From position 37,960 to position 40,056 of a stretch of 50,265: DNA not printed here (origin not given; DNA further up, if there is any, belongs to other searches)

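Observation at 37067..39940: Abrupt low-GC three-gene cassette of secreted proteins between rlmN and a GH29 fucosidase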

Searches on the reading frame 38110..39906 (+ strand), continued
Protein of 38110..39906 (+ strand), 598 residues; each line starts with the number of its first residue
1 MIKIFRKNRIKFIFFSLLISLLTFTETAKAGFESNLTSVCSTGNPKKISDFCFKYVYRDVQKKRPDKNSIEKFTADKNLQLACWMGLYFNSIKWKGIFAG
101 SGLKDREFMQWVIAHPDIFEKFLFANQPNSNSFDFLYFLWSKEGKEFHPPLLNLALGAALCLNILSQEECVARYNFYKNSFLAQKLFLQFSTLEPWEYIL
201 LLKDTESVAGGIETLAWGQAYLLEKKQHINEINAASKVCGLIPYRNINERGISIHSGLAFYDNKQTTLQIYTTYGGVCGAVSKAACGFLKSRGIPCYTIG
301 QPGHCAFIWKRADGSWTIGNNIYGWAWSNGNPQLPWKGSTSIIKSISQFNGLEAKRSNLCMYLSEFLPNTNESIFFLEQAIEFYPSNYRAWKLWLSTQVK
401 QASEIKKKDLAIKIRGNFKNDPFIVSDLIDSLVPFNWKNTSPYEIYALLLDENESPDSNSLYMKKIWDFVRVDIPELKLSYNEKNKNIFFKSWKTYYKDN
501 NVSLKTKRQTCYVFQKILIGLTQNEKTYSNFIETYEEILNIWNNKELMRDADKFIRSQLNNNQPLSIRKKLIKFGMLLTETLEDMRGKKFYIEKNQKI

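Call 55: find_encoding_contigs(protein=P0003, flank=10000, max_places=2)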
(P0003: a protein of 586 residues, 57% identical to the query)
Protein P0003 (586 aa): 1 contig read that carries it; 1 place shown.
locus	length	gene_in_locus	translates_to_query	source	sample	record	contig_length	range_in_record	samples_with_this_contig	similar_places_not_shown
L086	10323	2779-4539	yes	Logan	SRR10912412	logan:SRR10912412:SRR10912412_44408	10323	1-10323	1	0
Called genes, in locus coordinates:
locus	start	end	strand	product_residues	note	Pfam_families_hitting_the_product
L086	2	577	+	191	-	?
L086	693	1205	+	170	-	PF22811:Zn_ribbon_NrdR, PF03477:ATP-cone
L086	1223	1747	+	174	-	-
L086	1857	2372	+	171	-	-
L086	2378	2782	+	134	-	-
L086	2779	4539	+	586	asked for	-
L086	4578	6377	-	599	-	PF00009:GTP_EFTU, PF22042:EF-G_D2 (weak), PF03144:GTP_EFTU_D2, PF14492:EFG_III (faint), PF00679:EFG_C, PF06421:LepA_C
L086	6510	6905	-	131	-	-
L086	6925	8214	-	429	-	PF03952:Enolase_N, PF00113:Enolase_C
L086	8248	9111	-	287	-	PF00809:Pterin_bind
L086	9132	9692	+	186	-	-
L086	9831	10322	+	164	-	?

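Call 68: list_cluster_members(proteins=[P0031, P0064, P0070, P0011])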
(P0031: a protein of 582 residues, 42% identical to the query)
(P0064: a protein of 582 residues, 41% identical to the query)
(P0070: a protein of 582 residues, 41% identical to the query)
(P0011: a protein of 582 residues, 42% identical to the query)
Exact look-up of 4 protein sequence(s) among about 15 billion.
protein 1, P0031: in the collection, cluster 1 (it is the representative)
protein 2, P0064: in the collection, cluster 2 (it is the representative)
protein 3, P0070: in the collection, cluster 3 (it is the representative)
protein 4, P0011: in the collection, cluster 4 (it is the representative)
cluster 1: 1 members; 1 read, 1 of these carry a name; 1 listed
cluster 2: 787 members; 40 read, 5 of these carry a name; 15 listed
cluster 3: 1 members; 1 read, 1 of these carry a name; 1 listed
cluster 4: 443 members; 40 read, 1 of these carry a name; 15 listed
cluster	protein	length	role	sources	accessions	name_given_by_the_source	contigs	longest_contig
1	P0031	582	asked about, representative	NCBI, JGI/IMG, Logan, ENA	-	Pre-mRNA 3''-end processing (cleavage and polyadenylation) factor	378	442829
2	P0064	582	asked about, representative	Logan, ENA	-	-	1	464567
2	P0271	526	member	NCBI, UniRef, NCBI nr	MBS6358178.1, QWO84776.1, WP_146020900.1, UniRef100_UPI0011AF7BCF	hypothetical protein [Akkermansia muciniphila] | hypothetical protein n=1 Tax=Akkermansia muciniphila TaxID=239935 RepID=UPI0011AF7BCF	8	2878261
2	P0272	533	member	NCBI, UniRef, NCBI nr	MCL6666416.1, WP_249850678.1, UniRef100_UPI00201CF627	hypothetical protein [Akkermansia muciniphila] | hypothetical protein n=1 Tax=Akkermansia muciniphila TaxID=239935 RepID=UPI00201CF627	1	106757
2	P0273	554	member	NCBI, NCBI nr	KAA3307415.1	hypothetical protein F1936_05305 [Akkermansia sp. BIOML-A3]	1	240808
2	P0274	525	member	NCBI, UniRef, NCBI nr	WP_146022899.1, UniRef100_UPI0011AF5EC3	hypothetical protein [Akkermansia muciniphila] | hypothetical protein n=1 Tax=Akkermansia muciniphila TaxID=239935 RepID=UPI0011AF5EC3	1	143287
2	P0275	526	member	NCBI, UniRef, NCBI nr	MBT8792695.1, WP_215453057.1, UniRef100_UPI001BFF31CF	hypothetical protein [Akkermansia muciniphila] | hypothetical protein n=1 Tax=Akkermansia muciniphila TaxID=239935 RepID=UPI001BFF31CF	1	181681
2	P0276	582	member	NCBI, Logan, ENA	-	-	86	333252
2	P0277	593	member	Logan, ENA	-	-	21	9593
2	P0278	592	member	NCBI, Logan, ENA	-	-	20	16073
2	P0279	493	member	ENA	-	-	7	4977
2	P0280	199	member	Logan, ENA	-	-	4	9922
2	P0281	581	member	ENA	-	-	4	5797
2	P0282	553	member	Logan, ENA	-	-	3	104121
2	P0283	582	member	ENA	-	-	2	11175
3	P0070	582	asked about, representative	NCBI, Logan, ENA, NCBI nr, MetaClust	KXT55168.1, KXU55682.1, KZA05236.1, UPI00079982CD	hypothetical protein HMPREF3038_00028 [Akkermansia sp. KLE1797] | status=active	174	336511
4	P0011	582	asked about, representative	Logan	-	-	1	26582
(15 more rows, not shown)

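Call 88: find_related_loci(query=A1, collection=viral_contigs, flank=8000)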
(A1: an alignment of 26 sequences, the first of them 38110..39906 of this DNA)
Query A1 (598 aa) in viral_contigs; peptide patterns used: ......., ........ (x = any residue, [..] = any of these).
48 stretches matched a pattern, but none encodes a relative of the query by tblastn (E <= 1e-3).

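Call 90: search_dna_similar(query=window:38110-39906:+, collection=plasmids, mode=protein, max_rows=15, max_evalue=0.001)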
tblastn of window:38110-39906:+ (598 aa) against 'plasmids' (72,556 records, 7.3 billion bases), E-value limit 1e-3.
Records with a match: 55; places in all: 56; records where one place covers at least 80% of the query: 0.
Best place of each record, by identity: <60% 55.
By first word of the organism name: Bacillus 49; Enterococcus 6.
By predicted mobility (MOB-suite, as given by PLSDB): conjugative 28; non-mobilizable 23; mobilizable 4.
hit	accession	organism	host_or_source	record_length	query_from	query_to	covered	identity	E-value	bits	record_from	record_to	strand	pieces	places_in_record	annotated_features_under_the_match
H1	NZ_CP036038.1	Bacillus mycoides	cell culture,soil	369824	81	479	67%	24.5%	3e-17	94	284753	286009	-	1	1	discoidin domain-containing protein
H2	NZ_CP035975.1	Bacillus mycoides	cell culture,soil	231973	51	479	72%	22.6%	2e-17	94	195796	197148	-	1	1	discoidin domain-containing protein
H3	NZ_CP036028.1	Bacillus mycoides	cell culture,soil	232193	51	479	72%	21.0%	1e-14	85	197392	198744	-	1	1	discoidin domain-containing protein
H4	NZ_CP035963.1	Bacillus mycoides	cell culture,soil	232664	51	479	72%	21.0%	1e-14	85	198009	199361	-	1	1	discoidin domain-containing protein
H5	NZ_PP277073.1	Bacillus cereus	-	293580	81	432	59%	24.8%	1e-20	104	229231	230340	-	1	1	putative mucin/carbohydrate-binding domain-containing protein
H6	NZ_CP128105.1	Bacillus cereus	bacterial isolate,grassland soil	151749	81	432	59%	24.7%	1e-16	92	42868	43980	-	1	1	discoidin domain-containing protein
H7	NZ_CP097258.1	Bacillus thuringiensis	pure culture,surface soil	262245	81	434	59%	24.5%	6e-19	99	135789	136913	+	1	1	putative mucin/carbohydrate-binding domain-containing protein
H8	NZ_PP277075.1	Bacillus cereus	-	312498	81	432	59%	24.5%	3e-20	103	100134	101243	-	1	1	putative mucin/carbohydrate-binding domain-containing protein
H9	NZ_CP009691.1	Bacillus mycoides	soil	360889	81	434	59%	24.2%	3e-20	103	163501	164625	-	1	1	putative mucin/carbohydrate-binding domain-containing protein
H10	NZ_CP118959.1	Bacillus mycoides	Soil,Type strain bacterial culture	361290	81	434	59%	24.2%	3e-20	103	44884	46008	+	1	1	putative mucin/carbohydrate-binding domain-containing protein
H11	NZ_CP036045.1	Bacillus mycoides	cell culture,soil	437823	81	434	59%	24.2%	1e-18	98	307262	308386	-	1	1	putative mucin/carbohydrate-binding domain-containing protein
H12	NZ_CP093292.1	Bacillus mycoides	-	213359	51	432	64%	22.3%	2e-18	97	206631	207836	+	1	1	discoidin domain-containing protein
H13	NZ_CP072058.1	Bacillus mycoides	cell culture,soil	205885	51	432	64%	22.3%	3e-18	97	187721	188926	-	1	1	discoidin domain-containing protein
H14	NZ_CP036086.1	Bacillus mycoides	cell culture,soil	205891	51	432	64%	22.3%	3e-18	97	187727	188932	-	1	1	discoidin domain-containing protein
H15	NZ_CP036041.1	Bacillus mycoides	cell culture,soil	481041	81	434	59%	23.6%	4e-20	102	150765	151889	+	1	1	putative mucin/carbohydrate-binding domain-containing protein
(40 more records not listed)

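Call 91: get_annotated_region(hit=H7, flank=6000)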
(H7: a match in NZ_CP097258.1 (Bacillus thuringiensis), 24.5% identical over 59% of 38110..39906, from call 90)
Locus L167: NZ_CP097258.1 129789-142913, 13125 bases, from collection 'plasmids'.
description: Bacillus thuringiensis strain Bt Gxmzu777-1 plasmid pa, complete sequence
organism: Bacillus thuringiensis (NCBI taxid 1428)
taxonomy: Bacteria; Bacillota; Bacilli; Bacillales; Bacillaceae; Bacillus; Bacillus thuringiensis
host: -; source: pure culture,surface soil; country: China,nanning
typing (MOB-suite, as given by PLSDB): conjugative; replicon rep_cluster_125,rep_cluster_169,rep_cluster_459; relaxase MOBP; mating-pair formation MPF_T
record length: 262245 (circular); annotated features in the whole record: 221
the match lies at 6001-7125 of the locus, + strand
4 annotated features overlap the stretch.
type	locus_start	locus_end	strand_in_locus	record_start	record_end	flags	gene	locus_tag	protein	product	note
CDS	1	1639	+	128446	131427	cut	-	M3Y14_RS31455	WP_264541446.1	Tn3 family transposase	-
CDS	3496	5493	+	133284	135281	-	-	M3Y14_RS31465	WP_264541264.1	DUF3472 domain-containing protein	-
CDS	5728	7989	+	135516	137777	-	-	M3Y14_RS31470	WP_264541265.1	putative mucin/carbohydrate-binding domain-containing protein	-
CDS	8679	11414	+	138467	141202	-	-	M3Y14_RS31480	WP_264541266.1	putative mucin/carbohydrate-binding domain-containing protein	-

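Call 92: search_protein_families(library=pfam, proteins=[P0136, P0137, P0139, P0143, P0144, P0145, P0146, P0148, P0150, P0153], max_evalue=0.1)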
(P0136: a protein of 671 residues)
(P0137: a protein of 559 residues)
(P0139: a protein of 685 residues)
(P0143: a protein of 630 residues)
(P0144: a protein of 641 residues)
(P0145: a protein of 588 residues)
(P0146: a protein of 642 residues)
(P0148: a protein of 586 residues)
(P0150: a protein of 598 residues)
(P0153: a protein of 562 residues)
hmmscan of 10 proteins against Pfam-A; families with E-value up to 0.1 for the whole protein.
P0136 (671 aa): 1 family
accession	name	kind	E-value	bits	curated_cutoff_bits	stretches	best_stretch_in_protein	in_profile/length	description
PF01841.26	Transglut_core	-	0.029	15.1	23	0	467-495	53-81/108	Transglutaminase-like superfamily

P0137 (559 aa): 1 family
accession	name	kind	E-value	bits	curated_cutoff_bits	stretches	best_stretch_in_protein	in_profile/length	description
PF05555.16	DUF762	-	0.013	15.5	25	1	46-145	17-118/245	Coxiella burnetii protein of unknown function (DUF762)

P0139 (685 aa): 1 family
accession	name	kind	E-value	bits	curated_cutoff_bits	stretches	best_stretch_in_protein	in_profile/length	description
PF19443.4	DAHL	-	0.057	13.6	38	1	571-653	109-192/221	DAHL domain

P0143 (630 aa): 0 families

P0144 (641 aa): 1 family
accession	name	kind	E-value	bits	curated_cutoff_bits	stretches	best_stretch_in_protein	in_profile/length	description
PF01239.28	PPTA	-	0.035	14.3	29.5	0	396-415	7-26/32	Protein prenyltransferase alpha subunit repeat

P0145 (588 aa): 1 family
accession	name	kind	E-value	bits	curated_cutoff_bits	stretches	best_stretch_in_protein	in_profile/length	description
PF19384.4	DUF5959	-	0.00045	20.4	26.5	0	175-232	54-109/134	Family of unknown function (DUF5959)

P0146 (642 aa): 1 family
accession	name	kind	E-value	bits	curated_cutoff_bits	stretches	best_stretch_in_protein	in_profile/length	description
PF01841.26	Transglut_core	-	0.016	15.9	23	0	292-331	42-80/108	Transglutaminase-like superfamily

P0148 (586 aa): 0 families

P0150 (598 aa): 1 family
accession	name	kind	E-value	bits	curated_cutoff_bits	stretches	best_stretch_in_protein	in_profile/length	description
PF18369.6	PKS_DE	-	0.091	13.7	26.7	0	34-72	10-38/44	Polyketide synthase dimerisation element domain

P0153 (562 aa): 1 family
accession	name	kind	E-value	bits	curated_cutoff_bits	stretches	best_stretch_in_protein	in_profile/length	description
PF13801.11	Metal_resist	-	0.028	15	29.2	0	509-547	32-63/125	Heavy-metal resistance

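Call 94: find_encoding_contigs(protein=P0001, flank=8000, max_places=3)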
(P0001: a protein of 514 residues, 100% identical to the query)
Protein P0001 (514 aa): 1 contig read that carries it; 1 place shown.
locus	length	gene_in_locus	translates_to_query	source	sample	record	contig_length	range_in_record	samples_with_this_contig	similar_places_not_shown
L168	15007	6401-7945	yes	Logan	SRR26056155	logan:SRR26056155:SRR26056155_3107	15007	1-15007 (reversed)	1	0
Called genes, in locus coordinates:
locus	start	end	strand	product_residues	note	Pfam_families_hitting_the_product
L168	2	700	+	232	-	?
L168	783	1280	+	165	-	PF00885:DMRL_synthase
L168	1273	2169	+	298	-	PF01029:NusB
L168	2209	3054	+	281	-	PF13191:AAA_16 (weak), PF13401:AAA_22 (weak), PF13604:AAA_30 (weak), PF00448:SRP54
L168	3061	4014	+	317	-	PF20511:PMI_typeI_cat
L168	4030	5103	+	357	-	PF21016:RlmN_N, PF04055:Radical_SAM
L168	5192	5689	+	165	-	-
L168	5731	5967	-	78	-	-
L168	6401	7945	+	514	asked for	-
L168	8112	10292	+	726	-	PF01120:Alpha_L_fucos, PF00754:F5_F8_type_C (weak), PF13290:CHB_HEX_C_1, PF13287:Fn3_assoc, PF00754:F5_F8_type_C, PF22633:F5_F8_type_C_2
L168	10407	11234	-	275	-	-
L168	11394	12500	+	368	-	PF03739:LptF_LptG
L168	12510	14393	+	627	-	PF00916:Sulfate_transp, PF16983:MFS_MOT1 (weak), PF01740:STAS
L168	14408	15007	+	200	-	?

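Call 98: search_protein_families(library=padloc, proteins=[window:38110-39906:+], max_evalue=0.1)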
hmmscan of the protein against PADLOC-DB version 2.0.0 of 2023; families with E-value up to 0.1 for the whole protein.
window:38110-39906:+ (598 aa): 0 families

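Call 99: search_protein_families(library=phrogs, proteins=[window:38110-39906:+], max_evalue=0.1)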
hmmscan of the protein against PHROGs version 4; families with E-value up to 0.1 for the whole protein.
window:38110-39906:+ (598 aa): 1 family
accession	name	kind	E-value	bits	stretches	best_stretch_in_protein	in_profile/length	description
phrog_20841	-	unknown function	0.092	13.8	0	481-539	56-112/178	-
